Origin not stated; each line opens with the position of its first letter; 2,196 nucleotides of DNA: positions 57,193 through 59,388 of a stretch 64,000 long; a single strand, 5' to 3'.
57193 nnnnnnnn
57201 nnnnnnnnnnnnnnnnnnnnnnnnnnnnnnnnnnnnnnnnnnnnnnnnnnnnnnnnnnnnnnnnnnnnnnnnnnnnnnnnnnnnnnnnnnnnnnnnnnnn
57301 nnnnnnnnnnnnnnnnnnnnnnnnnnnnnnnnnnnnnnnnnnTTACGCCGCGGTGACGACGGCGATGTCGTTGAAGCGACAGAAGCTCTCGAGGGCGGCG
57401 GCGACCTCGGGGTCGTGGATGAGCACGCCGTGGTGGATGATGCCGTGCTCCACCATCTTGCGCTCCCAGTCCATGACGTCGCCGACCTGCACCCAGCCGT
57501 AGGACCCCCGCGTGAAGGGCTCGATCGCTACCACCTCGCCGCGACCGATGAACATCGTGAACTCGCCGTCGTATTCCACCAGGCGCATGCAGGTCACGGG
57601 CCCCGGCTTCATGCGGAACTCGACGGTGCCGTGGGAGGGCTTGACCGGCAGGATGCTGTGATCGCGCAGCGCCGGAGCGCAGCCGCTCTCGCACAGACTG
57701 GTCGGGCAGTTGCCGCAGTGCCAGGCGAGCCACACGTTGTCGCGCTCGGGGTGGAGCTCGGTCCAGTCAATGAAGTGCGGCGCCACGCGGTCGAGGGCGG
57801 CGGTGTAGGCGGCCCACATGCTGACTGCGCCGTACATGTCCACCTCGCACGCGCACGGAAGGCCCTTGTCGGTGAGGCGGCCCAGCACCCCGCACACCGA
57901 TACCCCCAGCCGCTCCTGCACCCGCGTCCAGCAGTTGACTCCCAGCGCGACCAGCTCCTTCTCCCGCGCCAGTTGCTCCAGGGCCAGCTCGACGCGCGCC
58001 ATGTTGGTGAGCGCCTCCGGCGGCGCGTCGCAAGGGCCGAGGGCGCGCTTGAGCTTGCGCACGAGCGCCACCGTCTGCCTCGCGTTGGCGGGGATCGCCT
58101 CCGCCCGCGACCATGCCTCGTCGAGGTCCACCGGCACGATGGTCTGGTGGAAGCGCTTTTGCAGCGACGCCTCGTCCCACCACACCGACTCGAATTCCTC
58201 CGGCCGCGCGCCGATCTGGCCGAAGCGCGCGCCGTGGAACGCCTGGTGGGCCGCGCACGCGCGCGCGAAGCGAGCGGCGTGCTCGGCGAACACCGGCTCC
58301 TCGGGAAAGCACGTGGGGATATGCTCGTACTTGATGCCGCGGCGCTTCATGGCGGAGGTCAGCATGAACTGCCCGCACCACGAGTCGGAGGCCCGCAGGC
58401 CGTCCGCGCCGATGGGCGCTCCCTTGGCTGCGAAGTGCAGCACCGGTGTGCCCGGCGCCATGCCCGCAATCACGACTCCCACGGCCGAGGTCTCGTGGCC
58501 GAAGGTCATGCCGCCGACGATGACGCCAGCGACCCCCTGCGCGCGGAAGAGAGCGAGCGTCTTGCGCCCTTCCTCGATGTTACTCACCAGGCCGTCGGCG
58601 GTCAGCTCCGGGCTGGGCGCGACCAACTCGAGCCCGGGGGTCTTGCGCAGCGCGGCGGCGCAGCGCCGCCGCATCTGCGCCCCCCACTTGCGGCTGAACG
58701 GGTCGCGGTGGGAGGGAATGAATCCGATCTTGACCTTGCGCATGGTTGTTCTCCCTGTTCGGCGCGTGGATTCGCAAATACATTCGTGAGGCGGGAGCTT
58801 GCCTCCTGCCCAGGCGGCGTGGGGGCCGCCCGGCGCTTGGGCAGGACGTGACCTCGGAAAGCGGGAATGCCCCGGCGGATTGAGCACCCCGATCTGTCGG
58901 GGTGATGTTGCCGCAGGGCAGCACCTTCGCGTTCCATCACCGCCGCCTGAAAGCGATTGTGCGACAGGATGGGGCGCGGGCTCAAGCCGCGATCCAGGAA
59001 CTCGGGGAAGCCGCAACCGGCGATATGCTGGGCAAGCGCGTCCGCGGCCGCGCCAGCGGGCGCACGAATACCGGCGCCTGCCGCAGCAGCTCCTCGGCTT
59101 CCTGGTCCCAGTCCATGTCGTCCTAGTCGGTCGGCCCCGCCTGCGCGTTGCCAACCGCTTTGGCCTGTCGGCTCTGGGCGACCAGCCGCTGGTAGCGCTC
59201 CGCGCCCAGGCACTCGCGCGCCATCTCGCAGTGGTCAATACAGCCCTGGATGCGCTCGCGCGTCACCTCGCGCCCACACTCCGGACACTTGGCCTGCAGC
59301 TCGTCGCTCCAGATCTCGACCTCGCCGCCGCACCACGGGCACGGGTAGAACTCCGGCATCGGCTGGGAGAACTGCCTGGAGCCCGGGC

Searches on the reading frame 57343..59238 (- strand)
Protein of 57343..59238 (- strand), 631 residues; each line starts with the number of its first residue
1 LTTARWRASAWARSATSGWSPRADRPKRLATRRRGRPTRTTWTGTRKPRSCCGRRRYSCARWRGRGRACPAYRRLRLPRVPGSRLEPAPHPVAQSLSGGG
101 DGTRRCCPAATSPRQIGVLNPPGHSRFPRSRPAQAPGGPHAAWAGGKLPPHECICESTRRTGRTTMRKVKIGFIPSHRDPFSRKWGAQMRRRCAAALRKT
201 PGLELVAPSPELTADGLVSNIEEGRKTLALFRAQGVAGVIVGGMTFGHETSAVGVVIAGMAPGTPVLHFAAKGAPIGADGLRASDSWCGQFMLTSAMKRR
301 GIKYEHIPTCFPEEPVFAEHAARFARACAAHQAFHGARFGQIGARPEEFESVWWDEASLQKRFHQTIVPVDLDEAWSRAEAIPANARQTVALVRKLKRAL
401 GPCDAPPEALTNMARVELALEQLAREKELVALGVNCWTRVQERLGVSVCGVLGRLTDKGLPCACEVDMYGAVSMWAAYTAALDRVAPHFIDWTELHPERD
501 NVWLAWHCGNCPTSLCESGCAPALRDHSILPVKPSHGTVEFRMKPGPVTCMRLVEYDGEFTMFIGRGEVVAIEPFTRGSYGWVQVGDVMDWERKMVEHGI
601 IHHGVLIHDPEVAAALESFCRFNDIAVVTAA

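Call 8: search_protein_families(library=pfam, proteins=[window:57343-59238:-], max_evalue=1)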
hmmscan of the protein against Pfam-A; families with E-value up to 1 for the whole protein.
window:57343-59238:- (631 aa): 1 family
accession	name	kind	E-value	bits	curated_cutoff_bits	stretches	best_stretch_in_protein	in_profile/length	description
PF02952.23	Fucose_iso_C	-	4.8e-08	33.2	29.3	1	507-628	3-140/143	L-fucose isomerase, C-terminal domain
